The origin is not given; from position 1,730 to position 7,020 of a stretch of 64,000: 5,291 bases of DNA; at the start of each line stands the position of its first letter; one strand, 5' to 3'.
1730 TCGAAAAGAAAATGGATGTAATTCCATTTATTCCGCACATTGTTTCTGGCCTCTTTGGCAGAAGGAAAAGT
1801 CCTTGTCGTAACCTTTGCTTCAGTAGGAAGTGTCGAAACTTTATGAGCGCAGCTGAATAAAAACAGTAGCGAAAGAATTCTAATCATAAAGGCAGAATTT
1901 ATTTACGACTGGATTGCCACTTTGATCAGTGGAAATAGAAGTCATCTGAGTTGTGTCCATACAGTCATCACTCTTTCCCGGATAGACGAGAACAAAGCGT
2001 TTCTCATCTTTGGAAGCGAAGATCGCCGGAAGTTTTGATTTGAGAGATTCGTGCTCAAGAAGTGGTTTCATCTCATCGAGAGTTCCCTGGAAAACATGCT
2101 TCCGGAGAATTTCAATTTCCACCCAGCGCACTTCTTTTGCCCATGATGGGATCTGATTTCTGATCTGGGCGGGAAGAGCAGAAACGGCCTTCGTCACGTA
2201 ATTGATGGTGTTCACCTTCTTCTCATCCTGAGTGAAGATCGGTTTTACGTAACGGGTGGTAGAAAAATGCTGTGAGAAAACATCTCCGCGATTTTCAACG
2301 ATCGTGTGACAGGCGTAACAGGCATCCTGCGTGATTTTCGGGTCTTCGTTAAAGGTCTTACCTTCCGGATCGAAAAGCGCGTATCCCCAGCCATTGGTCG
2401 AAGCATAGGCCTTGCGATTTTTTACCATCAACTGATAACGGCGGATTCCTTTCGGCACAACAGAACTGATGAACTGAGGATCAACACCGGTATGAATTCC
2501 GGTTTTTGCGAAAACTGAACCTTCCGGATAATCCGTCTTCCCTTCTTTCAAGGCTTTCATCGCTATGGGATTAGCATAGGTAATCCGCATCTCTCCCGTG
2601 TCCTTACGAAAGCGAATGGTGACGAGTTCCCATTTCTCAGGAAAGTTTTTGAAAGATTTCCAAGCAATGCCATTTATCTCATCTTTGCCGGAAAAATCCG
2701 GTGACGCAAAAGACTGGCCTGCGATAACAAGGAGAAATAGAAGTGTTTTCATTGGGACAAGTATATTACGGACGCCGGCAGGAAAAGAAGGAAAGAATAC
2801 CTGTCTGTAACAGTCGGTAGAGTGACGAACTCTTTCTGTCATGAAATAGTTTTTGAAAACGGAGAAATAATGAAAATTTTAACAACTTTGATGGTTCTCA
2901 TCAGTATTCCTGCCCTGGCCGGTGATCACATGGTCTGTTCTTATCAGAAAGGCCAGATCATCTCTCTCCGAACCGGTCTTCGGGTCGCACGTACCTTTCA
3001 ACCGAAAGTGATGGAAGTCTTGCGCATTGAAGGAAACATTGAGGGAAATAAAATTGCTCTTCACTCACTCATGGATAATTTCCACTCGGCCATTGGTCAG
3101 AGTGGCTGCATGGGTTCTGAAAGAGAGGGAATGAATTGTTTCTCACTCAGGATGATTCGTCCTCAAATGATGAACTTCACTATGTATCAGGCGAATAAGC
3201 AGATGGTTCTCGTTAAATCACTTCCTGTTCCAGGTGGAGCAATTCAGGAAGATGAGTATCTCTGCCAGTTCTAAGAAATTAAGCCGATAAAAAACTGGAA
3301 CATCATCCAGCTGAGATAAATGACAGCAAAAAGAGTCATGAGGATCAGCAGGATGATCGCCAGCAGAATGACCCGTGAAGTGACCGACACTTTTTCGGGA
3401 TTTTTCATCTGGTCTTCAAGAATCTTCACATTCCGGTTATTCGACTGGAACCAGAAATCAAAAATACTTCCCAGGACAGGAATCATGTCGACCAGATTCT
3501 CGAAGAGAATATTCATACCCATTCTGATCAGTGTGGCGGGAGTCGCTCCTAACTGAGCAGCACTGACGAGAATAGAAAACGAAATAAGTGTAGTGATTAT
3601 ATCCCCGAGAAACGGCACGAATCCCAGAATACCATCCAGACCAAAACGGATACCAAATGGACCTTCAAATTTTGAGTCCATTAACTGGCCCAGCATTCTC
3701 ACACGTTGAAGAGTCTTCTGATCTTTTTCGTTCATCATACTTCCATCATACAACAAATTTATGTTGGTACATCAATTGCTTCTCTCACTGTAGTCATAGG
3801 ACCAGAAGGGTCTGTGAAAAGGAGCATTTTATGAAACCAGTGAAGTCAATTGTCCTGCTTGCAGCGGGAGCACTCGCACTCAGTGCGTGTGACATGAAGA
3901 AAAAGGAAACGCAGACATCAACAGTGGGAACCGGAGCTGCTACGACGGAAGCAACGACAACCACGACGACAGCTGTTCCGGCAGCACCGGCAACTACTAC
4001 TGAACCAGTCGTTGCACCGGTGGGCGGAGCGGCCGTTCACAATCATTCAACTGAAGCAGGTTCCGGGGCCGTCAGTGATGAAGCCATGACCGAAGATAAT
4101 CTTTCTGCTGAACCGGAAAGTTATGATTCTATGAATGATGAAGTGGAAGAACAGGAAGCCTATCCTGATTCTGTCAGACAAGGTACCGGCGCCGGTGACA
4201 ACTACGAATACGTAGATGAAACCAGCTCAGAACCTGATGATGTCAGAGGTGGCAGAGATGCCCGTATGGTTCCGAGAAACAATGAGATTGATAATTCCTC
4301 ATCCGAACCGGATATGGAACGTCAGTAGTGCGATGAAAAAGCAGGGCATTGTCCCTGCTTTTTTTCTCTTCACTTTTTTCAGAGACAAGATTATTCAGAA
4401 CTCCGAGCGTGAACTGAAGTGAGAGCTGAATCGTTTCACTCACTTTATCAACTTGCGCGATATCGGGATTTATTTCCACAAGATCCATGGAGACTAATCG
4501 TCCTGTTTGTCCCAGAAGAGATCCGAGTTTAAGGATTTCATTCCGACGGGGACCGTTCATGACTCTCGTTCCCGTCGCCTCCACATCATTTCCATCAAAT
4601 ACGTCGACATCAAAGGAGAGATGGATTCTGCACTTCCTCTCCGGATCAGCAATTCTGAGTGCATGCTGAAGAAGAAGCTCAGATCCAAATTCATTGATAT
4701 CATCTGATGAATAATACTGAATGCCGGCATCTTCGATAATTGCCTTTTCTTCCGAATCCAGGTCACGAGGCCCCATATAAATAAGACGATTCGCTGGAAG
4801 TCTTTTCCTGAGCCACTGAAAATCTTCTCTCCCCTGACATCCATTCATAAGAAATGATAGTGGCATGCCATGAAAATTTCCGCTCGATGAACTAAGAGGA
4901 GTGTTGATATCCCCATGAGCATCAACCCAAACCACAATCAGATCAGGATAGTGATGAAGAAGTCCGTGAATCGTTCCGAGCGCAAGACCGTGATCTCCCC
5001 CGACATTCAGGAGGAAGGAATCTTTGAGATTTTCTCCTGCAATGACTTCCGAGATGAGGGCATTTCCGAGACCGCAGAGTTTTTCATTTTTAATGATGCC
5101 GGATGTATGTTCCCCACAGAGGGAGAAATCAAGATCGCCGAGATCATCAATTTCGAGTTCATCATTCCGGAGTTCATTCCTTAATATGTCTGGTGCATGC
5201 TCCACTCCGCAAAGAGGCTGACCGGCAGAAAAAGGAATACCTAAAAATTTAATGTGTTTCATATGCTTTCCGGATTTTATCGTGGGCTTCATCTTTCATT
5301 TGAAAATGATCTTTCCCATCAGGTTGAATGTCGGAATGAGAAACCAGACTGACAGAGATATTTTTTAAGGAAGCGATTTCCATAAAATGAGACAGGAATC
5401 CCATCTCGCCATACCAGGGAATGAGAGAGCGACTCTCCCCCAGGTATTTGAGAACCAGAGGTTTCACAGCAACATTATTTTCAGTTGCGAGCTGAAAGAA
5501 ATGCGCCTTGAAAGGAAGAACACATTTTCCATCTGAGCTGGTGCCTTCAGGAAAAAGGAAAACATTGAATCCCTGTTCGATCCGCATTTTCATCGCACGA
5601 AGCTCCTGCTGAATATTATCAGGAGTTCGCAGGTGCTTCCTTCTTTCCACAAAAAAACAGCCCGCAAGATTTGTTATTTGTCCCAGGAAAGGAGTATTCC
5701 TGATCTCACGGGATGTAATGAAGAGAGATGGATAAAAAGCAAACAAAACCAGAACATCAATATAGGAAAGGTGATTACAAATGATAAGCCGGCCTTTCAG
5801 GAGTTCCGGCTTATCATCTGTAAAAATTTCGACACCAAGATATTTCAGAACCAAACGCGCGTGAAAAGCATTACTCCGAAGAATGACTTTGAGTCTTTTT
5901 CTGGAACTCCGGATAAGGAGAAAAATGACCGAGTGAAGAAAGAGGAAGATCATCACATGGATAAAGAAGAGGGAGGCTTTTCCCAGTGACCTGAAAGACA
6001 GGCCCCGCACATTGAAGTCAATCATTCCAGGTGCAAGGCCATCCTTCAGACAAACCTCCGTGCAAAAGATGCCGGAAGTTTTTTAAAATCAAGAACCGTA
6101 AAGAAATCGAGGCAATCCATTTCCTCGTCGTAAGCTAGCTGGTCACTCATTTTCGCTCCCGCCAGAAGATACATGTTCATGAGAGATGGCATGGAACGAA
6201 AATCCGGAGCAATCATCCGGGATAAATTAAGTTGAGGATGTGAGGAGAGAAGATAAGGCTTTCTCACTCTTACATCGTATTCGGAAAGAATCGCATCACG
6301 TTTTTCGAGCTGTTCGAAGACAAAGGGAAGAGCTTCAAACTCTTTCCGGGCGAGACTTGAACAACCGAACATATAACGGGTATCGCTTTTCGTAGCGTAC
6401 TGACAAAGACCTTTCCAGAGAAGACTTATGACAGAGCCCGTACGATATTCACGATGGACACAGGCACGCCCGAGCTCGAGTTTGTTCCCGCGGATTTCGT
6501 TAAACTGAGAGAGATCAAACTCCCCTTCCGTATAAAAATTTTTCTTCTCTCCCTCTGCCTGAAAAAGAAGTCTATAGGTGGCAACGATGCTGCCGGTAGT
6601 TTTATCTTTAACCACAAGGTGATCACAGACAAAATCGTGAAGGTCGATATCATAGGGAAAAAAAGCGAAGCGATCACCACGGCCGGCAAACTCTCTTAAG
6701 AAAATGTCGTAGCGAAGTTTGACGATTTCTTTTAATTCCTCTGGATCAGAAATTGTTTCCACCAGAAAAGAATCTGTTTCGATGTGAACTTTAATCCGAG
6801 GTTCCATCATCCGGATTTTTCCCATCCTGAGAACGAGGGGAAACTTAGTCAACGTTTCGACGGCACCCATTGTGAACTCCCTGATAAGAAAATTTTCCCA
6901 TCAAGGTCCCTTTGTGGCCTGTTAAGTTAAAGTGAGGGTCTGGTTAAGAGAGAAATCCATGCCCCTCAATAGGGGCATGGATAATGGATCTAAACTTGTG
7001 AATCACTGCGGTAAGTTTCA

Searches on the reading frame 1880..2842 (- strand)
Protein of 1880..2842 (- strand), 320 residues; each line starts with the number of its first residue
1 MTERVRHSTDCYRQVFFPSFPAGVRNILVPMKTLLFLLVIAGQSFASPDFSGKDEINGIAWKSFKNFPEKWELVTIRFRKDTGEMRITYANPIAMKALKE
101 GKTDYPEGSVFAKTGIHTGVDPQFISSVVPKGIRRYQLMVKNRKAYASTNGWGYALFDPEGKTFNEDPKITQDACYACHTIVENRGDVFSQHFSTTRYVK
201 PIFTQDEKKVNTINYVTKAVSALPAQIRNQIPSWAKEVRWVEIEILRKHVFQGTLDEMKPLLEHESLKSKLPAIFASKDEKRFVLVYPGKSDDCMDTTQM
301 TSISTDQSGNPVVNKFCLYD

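Call 38: search_protein_families(library=pfam, proteins=[window:1880-2842:-], max_evalue=0.0001)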
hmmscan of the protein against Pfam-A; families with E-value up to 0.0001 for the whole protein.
window:1880-2842:- (320 aa): 1 family
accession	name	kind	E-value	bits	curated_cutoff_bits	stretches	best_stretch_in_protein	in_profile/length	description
PF16694.10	Cytochrome_P460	-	1.3e-24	87.4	27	1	69-189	5-124/125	Cytochrome P460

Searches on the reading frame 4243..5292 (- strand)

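Call 38: search_protein_families(library=pfam, proteins=[window:4243-5292:-], max_evalue=0.0001)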
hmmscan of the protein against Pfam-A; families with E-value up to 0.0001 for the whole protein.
window:4243-5292:- (349 aa): 1 family
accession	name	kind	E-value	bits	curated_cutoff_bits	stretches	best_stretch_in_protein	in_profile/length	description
PF00491.26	Arginase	-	1.9e-49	169.1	22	1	14-283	3-264/280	Arginase family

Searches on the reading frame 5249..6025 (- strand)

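Call 38: search_protein_families(library=pfam, proteins=[window:5249-6025:-], max_evalue=0.0001)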
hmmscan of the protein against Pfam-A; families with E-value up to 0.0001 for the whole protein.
window:5249-6025:- (258 aa): 1 family
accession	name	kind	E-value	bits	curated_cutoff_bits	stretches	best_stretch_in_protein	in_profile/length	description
PF01553.26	Acyltransferase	-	1.6e-18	67.2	23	1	78-192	15-131/132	Acyltransferase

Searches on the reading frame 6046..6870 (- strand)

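Call 38: search_protein_families(library=pfam, proteins=[window:6046-6870:-], max_evalue=0.0001)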
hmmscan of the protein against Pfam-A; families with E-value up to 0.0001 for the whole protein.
window:6046-6870:- (274 aa): 1 family
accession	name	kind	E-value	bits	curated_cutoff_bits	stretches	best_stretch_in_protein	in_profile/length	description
PF13444.12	Acetyltransf_5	-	2.4e-28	99.2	22.4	1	52-153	1-102/102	Acetyltransferase (GNAT) domain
